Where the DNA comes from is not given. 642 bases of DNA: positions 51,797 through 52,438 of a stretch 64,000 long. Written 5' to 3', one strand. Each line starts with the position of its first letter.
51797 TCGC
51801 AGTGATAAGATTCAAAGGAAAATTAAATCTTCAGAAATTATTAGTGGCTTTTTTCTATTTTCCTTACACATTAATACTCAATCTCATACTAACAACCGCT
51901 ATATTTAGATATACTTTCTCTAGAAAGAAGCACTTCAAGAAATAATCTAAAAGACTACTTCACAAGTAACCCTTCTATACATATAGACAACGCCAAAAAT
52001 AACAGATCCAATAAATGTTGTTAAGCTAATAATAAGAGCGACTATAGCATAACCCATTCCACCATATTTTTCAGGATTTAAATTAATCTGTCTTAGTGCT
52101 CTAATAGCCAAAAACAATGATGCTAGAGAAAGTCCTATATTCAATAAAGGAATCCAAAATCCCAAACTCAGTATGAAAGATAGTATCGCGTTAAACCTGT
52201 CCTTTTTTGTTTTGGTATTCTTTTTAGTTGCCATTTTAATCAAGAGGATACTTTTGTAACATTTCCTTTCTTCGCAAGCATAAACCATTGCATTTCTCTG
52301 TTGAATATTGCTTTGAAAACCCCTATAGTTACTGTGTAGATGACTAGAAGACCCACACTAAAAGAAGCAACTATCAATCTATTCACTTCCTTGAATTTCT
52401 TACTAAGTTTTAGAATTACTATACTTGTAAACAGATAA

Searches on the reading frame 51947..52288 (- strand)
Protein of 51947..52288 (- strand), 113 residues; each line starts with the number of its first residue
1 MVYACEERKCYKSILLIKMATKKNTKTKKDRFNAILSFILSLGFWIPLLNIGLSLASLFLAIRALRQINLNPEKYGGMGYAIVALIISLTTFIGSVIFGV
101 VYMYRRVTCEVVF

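Call 32: search_protein_families(library=pfam, proteins=[window:51947-52288:-], max_evalue=0.01)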
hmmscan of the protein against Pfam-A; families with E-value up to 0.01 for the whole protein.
window:51947-52288:- (113 aa): 1 family
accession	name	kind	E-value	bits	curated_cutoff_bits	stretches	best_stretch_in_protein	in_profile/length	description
PF13828.11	DUF4190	-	5.7e-05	23.2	35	1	34-97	2-61/62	Domain of unknown function (DUF4190)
